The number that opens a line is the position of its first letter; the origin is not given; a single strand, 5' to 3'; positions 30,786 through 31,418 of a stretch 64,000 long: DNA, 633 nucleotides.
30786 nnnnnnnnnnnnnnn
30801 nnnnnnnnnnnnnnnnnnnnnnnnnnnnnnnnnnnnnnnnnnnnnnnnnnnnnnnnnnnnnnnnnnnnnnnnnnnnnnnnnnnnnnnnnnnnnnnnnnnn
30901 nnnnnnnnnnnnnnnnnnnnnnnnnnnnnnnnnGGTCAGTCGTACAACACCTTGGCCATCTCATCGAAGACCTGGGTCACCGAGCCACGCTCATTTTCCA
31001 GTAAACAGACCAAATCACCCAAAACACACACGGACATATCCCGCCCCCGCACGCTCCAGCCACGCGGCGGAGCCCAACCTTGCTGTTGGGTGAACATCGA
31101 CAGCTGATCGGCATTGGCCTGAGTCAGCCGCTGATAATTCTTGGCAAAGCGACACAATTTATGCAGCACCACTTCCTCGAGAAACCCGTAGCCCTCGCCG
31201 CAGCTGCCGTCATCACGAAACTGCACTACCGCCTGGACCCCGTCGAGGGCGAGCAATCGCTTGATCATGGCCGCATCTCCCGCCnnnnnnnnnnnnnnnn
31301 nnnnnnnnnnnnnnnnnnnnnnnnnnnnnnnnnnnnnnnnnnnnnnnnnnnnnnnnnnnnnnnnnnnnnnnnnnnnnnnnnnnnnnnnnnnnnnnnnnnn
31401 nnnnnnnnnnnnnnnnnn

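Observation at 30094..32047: Tightly coupled operon of three paralogous small Cys-motif proteins plus a RibD_C/DHFR-fold reductase: candidate uncharacterised system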

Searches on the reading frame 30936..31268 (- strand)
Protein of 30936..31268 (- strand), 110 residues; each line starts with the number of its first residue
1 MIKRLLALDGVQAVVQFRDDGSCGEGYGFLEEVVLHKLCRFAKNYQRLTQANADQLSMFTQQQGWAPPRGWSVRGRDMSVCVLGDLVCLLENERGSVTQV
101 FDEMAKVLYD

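Call 3: search_protein_families(library=pfam, proteins=[window:30936-31268:-], max_evalue=0.1)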
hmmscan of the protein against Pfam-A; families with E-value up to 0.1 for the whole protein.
window:30936-31268:- (110 aa): 1 family
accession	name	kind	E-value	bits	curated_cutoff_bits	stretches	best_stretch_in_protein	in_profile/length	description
PF09941.14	DUF2173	-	6e-31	107.3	26.1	1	2-105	2-105/106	Uncharacterized conserved protein (DUF2173)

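Call 4: search_protein_families(library=ncbifam, proteins=[window:30936-31268:-], max_evalue=0.1)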
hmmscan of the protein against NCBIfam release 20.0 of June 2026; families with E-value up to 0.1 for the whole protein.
window:30936-31268:- (110 aa): 0 families

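Call 10: search_solved_structures(query=window:30936-31268:-, max_evalue=10, show_alignments=2)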
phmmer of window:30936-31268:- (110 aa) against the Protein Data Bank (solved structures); distinct sequences matched with E-value up to 10: 4.
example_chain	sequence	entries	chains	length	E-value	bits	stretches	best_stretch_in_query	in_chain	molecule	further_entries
4q6z_A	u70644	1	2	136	0.22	14.8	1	1-81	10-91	Penicillin-binding protein activator LpoB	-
2mii_A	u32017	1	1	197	0.57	13.5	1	1-81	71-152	Penicillin-binding protein activator LpoB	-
6wbr_A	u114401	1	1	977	1.6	12.1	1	12-69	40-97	CRISPR-associated endonuclease, Csn1 family,CRISPR-associated endonuclease, Csn1 family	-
6wc0_A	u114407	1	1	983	1.6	12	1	12-69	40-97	CRISPR-associated endonuclease, Csn1 family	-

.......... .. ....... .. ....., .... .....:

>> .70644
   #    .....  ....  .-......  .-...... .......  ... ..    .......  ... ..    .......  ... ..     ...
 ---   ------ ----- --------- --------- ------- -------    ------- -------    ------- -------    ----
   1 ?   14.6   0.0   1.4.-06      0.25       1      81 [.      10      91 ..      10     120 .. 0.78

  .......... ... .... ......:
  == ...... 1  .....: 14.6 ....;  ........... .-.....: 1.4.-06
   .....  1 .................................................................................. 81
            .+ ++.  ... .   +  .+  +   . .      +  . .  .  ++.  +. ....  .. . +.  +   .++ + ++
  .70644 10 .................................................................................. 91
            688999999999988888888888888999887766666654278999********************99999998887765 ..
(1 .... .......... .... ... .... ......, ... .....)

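Call 33: predict_structure(alignment_id=A2)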
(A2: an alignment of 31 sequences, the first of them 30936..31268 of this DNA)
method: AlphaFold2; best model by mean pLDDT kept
length: 110 residues; sequences in the alignment: 31
mean_pLDDT: 94.6   pTM: 0.84
mean pLDDT of the five models: 94.6, 94.5, 94.3, 94.0, 93.9
residues with pLDDT >= 90: 102; 70-90: 8; 50-70: 0; < 50: 0
segments of 3 or more residues with pLDDT < 50: none
pLDDT, mean of each block of 10 residues (from residue 1): 94 96 94 96 94 94 90 96 97 96 93
secondary structure, 60 per line:
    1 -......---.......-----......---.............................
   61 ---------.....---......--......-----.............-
elements in order: H2-7 E11-17 E23-28 H32-60 E70-74 E78-83 E86-91 H97-109

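Call 35: fold_search(model_id=the predicted structure, library=pdb)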
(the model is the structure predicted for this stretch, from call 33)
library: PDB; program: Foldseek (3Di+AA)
matches with E <= 10: 387; with E <= 0.001: 31
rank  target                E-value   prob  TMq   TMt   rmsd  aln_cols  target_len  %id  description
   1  7k58_F                9.6e-05  1.00  0.61  0.61   8.2       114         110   13  Structure of outer-arm dyneins bound to microtubule with microtubule binding state 1(MTBS-1) (released 2021-09-29)
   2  8glv_AK               3.0e-04  1.00  0.64  0.67   3.2       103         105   11  96-nm repeat unit of doublet microtubules from Chlamydomonas reinhardtii flagella (released 2023-05-31)
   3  7k5b_F                3.2e-04  1.00  0.61  0.54   8.4       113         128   11  Structure of outer-arm dynein bound to microtubule doublet in microtubule binding state 2 (MTBS-2) (released 2021-09-29)
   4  6hjm_K                3.4e-04  1.00  0.65  0.60   3.6       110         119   14  Myxococcus xanthus MglB (released 2019-12-04)
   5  6hjm_Q                3.7e-04  1.00  0.59  0.53   4.6       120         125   14  Myxococcus xanthus MglB (released 2019-12-04)
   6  3kye_B                3.9e-04  1.00  0.76  0.69   3.2       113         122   16  Crystal Structure of Roadblock/LC7 Domain from Streptomyces avermitilis (released 2009-12-22)
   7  6h5b_B                5.0e-04  1.00  0.62  0.54   4.0       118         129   16  Myxococcus xanthus MglA in complex with its GAP MglB and GTPgammaS (released 2019-11-27)
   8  6hjm_E                5.0e-04  1.00  0.59  0.54   4.6       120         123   14  Myxococcus xanthus MglB (released 2019-12-04)
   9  3kye_A                5.3e-04  1.00  0.76  0.70   3.0       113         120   16  Crystal Structure of Roadblock/LC7 Domain from Streptomyces avermitilis (released 2009-12-22)
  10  5y39_G                5.3e-04  1.00  0.67  0.63   3.6       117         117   14  Crystal structure of Ragulator complex (p18 76-145) (released 2017-12-06)
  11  9y6s_5w               5.3e-04  1.00  0.57  0.56   5.6       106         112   16  96-nm repeat of the Leishmania tarentolae doublet microtubule (released 2025-12-17)
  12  6hjm_H                5.3e-04  1.00  0.59  0.55   4.6       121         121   14  Myxococcus xanthus MglB (released 2019-12-04)
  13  6hjm_L                5.6e-04  1.00  0.59  0.53   4.5       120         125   14  Myxococcus xanthus MglB (released 2019-12-04)
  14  8j07_k5               6.3e-04  1.00  0.61  0.69   3.0        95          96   14  96nm repeat of human respiratory doublet microtubule and associated axonemal complexes (released 2023-07-26)
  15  6hjm_J                6.3e-04  1.00  0.68  0.61   3.4       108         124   16  Myxococcus xanthus MglB (released 2019-12-04)
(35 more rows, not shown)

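Call 46: search_protein_representatives(alignment_id=A2)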
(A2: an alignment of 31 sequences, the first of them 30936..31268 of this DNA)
Query: 31 sequences, 112 profile positions. Proteins with E-value up to 0.001 (for the whole library): 217; up to 1e-10: 94; up to 1e-30: 4. The best 150 are listed.
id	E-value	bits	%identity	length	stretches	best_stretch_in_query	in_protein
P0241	5.6e-37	142.5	-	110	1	1-111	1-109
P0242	1.0e-33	132.0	-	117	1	1-110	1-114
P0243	1.0e-32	128.8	-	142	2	4-112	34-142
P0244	3.5e-31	123.9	-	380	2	9-108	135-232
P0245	1.1e-28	115.8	-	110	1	1-111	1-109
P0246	1.4e-27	112.3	-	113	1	3-108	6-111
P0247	2.7e-27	111.4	-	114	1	3-108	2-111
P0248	3.8e-27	110.9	-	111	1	1-109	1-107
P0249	5.7e-27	110.3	-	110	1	1-110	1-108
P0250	1.2e-25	106.1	-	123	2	55-107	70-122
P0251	2.1e-25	105.3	-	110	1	1-108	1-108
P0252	3.8e-25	104.4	-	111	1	1-107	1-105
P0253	9.3e-25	103.2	-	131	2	1-86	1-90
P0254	4.5e-24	101.0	-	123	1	3-88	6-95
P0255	4.6e-24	100.9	-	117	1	3-109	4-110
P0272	1.7e-19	86.3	-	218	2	1-98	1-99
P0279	6.8e-18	81.1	-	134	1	3-108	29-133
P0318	8.6e-13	64.6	-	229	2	4-106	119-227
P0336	1.7e-10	57.3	-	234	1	1-108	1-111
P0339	2.8e-10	56.5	-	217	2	4-104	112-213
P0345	4.9e-10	55.8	-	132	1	5-107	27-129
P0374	2.5e-08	50.3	-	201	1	1-105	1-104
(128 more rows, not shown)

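Call 49: find_homologous_proteins(query=A4, max_evalue=0.001)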
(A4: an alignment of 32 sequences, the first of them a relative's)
Query A4 (32 sequences) (113 aa, profile of the alignment): 232 proteins with E <= 0.001 among 1399 candidates; the best 120 are listed.
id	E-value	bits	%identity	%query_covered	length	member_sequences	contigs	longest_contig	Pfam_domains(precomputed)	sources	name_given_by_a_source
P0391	7.4e-43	163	57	93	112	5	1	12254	PF09941.15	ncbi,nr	ncbi:MAG: DUF2173 family protein, partial [Candidatus Aramenus sp.]|nr:DUF2173 family protein [Candi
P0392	1.1e-42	162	50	95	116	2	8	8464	PF09941.15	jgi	jgi:roadblock/LC7 domain-containing protein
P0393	1.5e-42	162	53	95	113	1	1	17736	PF09941.15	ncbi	-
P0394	1.5e-42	162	47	96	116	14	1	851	PF09941.15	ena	-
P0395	2.5e-42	161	46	96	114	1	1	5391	PF09941.15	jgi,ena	jgi:roadblock/LC7 domain-containing protein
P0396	2.8e-42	161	50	96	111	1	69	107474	PF09941.15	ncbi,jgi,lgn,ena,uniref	uniref:DUF2173 family protein n=1 Tax=Hydrogenobacter sp. TaxID=2152829 RepID=A0A7C2VF93_9AQUI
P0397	3.3e-42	161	50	96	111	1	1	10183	PF09941.15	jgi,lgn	-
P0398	3.4e-42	161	47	96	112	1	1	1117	PF09941.15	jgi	-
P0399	4.2e-42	161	50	96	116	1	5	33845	PF09941.15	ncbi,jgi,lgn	ncbi:MAG: DUF2173 family protein [Gammaproteobacteria bacterium]|jgi:roadblock/LC7 domain-containing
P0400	4.3e-42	161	50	96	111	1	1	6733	PF09941.15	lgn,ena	-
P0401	4.4e-42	161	49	96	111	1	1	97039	PF09941.15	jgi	jgi:roadblock/LC7 domain-containing protein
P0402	4.8e-42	160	49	96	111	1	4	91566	PF09941.15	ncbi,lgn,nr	ncbi:MAG: DUF2173 family protein [Aquificaceae bacterium]|nr:DUF2173 family protein [Aquificaceae ba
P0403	5.3e-42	160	46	96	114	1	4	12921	PF09941.15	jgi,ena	jgi:roadblock/LC7 domain-containing protein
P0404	5.8e-42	160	49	96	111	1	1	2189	PF09941.15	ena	-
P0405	5.8e-42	160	49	94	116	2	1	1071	PF09941.15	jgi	jgi:roadblock/LC7 domain-containing protein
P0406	7.3e-42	160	49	96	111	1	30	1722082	PF09941.15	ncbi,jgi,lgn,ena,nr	ncbi:MAG: DUF2173 family protein [Aquificota bacterium]|nr:DUF2173 family protein [Aquificaceae bact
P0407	8.1e-42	160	46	96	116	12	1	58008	PF09941.15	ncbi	ncbi:MAG: DUF2173 family protein [Pseudomonadota bacterium]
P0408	9.5e-42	159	49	96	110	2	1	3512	PF09941.15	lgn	-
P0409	9.9e-42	159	47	96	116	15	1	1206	PF09941.15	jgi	jgi:roadblock/LC7 domain-containing protein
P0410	1.2e-41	159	46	96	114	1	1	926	PF09941.15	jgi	jgi:roadblock/LC7 domain-containing protein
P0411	1.4e-41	159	46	96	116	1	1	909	PF09941.15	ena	-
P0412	1.4e-41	159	44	96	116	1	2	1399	PF09941.15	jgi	jgi:roadblock/LC7 domain-containing protein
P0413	1.4e-41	159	49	96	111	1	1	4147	PF09941.15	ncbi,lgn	-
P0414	1.5e-41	159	50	96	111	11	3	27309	PF09941.15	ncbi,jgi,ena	-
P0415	1.6e-41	159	49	96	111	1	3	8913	PF09941.15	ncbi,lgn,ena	-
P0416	1.6e-41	159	44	96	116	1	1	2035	PF09941.15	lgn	-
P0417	1.8e-41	159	49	96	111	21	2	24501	PF09941.15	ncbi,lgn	ncbi:MAG: DUF2173 family protein [Aquificaceae bacterium]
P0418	1.9e-41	158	49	96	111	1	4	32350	PF09941.15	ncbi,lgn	-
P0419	2.2e-41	158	46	96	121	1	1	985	PF09941.15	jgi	jgi:roadblock/LC7 domain-containing protein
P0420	2.5e-41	158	50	96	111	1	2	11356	PF09941.15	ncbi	-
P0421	2.7e-41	158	48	96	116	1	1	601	PF09941.15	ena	-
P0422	2.8e-41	158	50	96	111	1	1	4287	PF09941.15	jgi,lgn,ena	-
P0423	2.8e-41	158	49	96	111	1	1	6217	PF09941.15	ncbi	-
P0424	2.9e-41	158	49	94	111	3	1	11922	PF09941.15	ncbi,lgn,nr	ncbi:MAG: DUF2173 family protein [Aquificaceae bacterium]|nr:DUF2173 family protein [Aquificaceae ba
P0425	5.2e-41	157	49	96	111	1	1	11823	PF09941.15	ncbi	-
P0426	8.9e-41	156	49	96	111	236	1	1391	PF09941.15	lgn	-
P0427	1.0e-40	156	47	94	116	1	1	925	PF09941.15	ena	-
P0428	1.1e-40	156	48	96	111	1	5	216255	PF09941.15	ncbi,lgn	-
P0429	1.2e-40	156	38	94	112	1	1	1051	PF09941.15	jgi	jgi:roadblock/LC7 domain-containing protein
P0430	1.6e-40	156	49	96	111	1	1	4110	PF09941.15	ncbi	-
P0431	1.7e-40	155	38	94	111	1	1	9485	PF09941.15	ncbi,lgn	-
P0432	1.9e-40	155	46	96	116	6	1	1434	PF09941.15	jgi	jgi:roadblock/LC7 domain-containing protein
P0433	2.7e-40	155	45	96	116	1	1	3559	PF09941.15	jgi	jgi:roadblock/LC7 domain-containing protein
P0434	3.0e-40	155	47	96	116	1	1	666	PF09941.15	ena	-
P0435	3.2e-40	155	53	94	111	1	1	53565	PF09941.15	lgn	-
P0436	3.3e-40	154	50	95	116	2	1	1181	PF09941.15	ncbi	-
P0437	4.5e-40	154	51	96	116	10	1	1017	PF09941.15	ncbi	-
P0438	5.9e-40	154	40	94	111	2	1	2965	PF09941.15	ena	-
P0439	5.9e-40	154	44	96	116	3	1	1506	PF09941.15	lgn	-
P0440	9.2e-40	153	39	96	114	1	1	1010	PF09941.15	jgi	jgi:roadblock/LC7 domain-containing protein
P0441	1.3e-39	153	40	94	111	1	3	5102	PF09941.15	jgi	jgi:roadblock/LC7 domain-containing protein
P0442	1.3e-39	153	35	93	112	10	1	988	PF09941.15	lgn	-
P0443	1.7e-39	152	48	96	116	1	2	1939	PF09941.15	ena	-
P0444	2.6e-39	152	48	96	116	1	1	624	PF09941.15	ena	-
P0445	2.7e-39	152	35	94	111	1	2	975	PF09941.15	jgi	jgi:roadblock/LC7 domain-containing protein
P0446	4.8e-39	151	44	94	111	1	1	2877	PF09941.15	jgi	jgi:roadblock/LC7 domain-containing protein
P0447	7.0e-39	150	51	94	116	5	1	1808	PF09941.15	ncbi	-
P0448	9.0e-39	150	51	94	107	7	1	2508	PF09941.15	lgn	-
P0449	1.4e-38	149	52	91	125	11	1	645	PF09941.15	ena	-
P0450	1.6e-38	149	44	96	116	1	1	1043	PF09941.15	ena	-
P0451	1.9e-38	149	39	94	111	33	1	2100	PF09941.15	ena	-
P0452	2.0e-38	149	45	94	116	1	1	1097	PF09941.15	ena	-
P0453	2.4e-38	148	39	94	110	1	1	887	PF09941.15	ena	-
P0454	2.8e-38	148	42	91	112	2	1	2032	PF09941.15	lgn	-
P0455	2.9e-38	148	54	91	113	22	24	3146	PF09941.15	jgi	jgi:roadblock/LC7 domain-containing protein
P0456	3.1e-38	148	39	94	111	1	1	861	PF09941.15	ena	-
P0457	3.2e-38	148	38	94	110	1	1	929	PF09941.15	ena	-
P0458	3.3e-38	148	36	93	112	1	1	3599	PF09941.15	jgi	jgi:roadblock/LC7 domain-containing protein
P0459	3.6e-38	148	39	93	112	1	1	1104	PF09941.15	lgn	-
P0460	4.6e-38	148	38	94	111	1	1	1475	PF09941.15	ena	-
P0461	4.7e-38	148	51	89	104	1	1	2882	PF09941.15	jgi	-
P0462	5.1e-38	147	39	94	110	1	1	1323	PF09941.15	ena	-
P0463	5.9e-38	147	40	94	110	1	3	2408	PF09941.15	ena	-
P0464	6.3e-38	147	38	94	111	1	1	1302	PF09941.15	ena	-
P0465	8.0e-38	147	42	92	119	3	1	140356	PF09941.15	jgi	jgi:roadblock/LC7 domain-containing protein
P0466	8.8e-38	147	39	94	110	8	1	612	PF09941.15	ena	-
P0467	1.5e-37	146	50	91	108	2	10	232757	PF09941.15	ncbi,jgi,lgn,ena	-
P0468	1.5e-37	146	77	97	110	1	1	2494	PF09941.15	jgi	-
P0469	1.6e-37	146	42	91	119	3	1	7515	PF09941.15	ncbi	-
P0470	2.0e-37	146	38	94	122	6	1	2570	PF09941.15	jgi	jgi:roadblock/LC7 domain-containing protein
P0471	2.0e-37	145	50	94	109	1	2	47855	PF09941.15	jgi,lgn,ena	-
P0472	2.4e-37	145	34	94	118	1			PF09941.15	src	-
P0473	3.0e-37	145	38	93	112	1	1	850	PF09941.15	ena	-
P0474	3.4e-37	145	37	94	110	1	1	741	PF09941.15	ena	-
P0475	5.5e-37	144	46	96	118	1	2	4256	PF09941.15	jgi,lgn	jgi:roadblock/LC7 domain-containing protein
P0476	6.8e-37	144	37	96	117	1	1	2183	PF09941.15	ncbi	-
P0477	1.9e-36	142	44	96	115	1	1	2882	PF09941.15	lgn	-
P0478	4.0e-36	141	36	94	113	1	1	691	PF09941.15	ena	-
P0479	4.1e-36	141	53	91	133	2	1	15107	PF09941.15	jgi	jgi:roadblock/LC7 domain-containing protein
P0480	7.0e-36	141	35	94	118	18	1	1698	PF09941.15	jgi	jgi:roadblock/LC7 domain-containing protein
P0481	9.8e-36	140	38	91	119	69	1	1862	PF09941.15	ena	-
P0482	1.1e-35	140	35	94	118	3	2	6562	PF09941.15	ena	-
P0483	8.1e-35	137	48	96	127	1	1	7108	PF09941.15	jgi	jgi:roadblock/LC7 domain-containing protein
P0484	8.1e-35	137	88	100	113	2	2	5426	PF09941.15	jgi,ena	-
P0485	1.0e-34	137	77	100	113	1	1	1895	PF09941.15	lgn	-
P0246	1.1e-34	137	100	100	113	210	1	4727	PF09941.15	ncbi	-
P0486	1.2e-34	137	36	94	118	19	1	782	PF09941.15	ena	-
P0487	1.6e-34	136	91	100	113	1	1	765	PF09941.15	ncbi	-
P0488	1.7e-34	136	36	91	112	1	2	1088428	PF09941.15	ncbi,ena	-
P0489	1.7e-34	136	84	100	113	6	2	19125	PF09941.15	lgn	-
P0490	1.9e-34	136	91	100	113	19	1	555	PF09941.15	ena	-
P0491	1.9e-34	136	44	96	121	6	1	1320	PF09941.15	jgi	jgi:roadblock/LC7 domain-containing protein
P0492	1.9e-34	136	32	94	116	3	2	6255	PF09941.15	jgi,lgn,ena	-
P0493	2.2e-34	136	86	100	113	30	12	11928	PF09941.15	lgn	-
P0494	2.4e-34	136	36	92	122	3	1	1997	PF09941.15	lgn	-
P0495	2.7e-34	135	82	100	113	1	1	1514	PF09941.15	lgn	-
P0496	2.9e-34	135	87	100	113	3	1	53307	PF09941.15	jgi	-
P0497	3.0e-34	135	88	100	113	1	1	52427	PF09941.15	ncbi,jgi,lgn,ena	-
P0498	3.4e-34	135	88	100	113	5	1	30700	PF09941.15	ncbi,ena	-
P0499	3.9e-34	135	35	94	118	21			PF09941.15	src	-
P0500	6.0e-34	134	88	100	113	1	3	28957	PF09941.15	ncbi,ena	-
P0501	6.0e-34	134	87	100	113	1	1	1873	PF09941.15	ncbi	-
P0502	6.2e-34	134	91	100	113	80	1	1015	PF09941.15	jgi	-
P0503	7.5e-34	134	87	100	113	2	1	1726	PF09941.15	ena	-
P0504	8.9e-34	134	88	100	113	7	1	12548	PF09941.15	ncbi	ncbi:DUF2173 family protein [Aquifex sp.]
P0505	9.4e-34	134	91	100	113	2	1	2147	PF09941.15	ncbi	-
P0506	1.6e-33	133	89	100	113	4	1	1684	PF09941.15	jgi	jgi:roadblock/LC7 domain-containing protein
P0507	3.4e-33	132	85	100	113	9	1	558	PF09941.15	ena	-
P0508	3.6e-33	132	33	95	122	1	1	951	PF09941.15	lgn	-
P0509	4.2e-33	132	71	97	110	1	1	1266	PF09941.15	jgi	jgi:roadblock/LC7 domain-containing protein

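Call 50: find_encoding_contigs(protein=P0406, flank=7000, max_places=2)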
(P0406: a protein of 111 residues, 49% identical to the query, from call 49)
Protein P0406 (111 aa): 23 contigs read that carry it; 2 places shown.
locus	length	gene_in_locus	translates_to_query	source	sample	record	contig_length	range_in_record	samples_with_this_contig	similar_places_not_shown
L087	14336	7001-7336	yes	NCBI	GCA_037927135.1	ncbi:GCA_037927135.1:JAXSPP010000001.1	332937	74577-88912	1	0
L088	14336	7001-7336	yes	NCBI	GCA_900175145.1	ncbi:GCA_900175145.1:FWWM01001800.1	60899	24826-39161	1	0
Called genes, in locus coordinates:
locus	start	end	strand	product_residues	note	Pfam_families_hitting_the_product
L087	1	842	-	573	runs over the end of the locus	PF05157:MshEN, PF00437:T2SSE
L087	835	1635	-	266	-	PF02548:Pantoate_transf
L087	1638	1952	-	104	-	-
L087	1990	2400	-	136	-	PF00293:NUDIX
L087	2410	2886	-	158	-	PF01206:TusA, PF10006:DUF2249, PF08984:DUF1858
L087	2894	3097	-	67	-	-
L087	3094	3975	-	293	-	PF02219:MTHFR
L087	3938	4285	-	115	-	-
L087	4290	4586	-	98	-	PF08734:GYD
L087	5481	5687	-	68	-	-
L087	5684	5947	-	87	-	PF04026:SpoVG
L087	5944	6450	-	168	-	PF01327:Pep_deformylase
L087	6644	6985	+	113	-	PF09941:DUF2173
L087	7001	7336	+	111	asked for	PF09941:DUF2173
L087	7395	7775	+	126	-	PF02036:SCP2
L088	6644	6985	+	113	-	PF09941:DUF2173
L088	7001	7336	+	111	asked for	PF09941:DUF2173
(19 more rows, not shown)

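Call 51: find_encoding_contigs(protein=P0391, flank=7000, max_places=2)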
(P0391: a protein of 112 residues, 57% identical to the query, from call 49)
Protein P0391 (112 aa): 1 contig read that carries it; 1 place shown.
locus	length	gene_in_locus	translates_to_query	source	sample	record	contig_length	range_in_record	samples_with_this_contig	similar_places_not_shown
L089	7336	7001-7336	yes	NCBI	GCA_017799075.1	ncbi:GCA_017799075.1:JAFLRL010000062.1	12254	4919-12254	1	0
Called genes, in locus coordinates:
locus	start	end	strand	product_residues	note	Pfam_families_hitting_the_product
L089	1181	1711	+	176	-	-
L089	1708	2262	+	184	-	-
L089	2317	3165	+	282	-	PF06157:DUF973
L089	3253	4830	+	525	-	PF04055:Radical_SAM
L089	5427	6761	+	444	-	-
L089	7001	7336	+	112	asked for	PF09941:DUF2173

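Call 52: find_encoding_contigs(protein=P0407, flank=7000, max_places=2)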
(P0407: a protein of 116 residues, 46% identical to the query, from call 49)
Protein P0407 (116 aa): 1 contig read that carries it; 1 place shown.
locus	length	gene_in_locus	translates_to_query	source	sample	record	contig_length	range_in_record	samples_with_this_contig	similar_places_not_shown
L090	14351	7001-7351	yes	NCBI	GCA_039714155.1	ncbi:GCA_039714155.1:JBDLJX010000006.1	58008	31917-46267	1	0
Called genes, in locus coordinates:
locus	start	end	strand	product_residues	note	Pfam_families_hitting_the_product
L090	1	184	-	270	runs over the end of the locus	PF00899:ThiF, PF03435:Sacchrp_dh_NADP (faint)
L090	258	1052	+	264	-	PF01026:TatD_DNase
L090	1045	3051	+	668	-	PF03190:Thioredox_DsbH, PF13899:Thioredoxin_7, PF07470:Glyco_hydro_88 (faint), PF03663:Glyco_hydro_76 (faint)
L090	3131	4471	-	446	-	PF00072:Response_reg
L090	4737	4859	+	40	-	-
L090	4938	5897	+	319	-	PF13646:HEAT_2 (weak), PF03130:HEAT_PBS (faint), PF13646:HEAT_2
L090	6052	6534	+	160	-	PF13442:Cytochrome_CBB3, PF00034:Cytochrom_C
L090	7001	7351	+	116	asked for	PF09941:DUF2173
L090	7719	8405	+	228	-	PF04337:DUF480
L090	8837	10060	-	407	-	PF02129:Peptidase_S15 (weak), PF12146:Hydrolase_4, PF00561:Abhydrolase_1, PF12697:Abhydrolase_6, PF02566:OsmC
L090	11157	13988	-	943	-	PF00311:PEPcase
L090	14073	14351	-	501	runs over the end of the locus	PF08323:Glyco_transf_5, PF00534:Glycos_transf_1, PF13692:Glyco_trans_1_4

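Call 57: search_solved_structures(query=A2, max_evalue=10, show_alignments=0)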
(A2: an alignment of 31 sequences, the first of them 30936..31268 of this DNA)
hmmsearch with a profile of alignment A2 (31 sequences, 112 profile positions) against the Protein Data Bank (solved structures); distinct sequences matched with E-value up to 10: 11.
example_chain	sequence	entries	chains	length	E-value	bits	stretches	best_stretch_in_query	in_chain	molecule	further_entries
6r3p_A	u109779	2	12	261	0.0067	19.8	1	5-84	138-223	Meiotic recombination protein DMC1/LIM15 homolog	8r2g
7c98_A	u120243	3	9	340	0.019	18.4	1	5-84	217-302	Meiotic recombination protein DMC1/LIM15 homolog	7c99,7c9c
8qqe_A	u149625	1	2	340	0.019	18.4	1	5-84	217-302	Meiotic recombination protein DMC1/LIM15 homolog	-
1v5w_A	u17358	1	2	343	0.019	18.4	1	5-83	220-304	Meiotic recombination protein DMC1/LIM15 homolog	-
2zjb_A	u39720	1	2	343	0.02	18.3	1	5-83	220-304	Meiotic recombination protein DMC1/LIM15 homolog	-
4hyy_A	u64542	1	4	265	0.027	17.9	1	5-84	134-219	Meiotic recombination protein DMC1/LIM15 homolog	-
7cgy_A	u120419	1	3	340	0.031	17.7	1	5-84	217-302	Meiotic recombination protein DMC1/LIM15 homolog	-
9qnu_A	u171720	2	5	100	0.24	14.9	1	12-63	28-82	Foldamer-binding Nanofitin C10 fused to a coiled-coil domain | DNA-binding protein 7d,Talin-1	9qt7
8qad_A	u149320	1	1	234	0.99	12.9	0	17-57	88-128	sc-apCC-6-LLIA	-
9qdo_A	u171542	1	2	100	1.7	12.1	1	12-63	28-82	Nanofitin C10-coiled-coil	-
4wv1_F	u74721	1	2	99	1.9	11.9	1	70-104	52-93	Fibroblast growth factor receptor 2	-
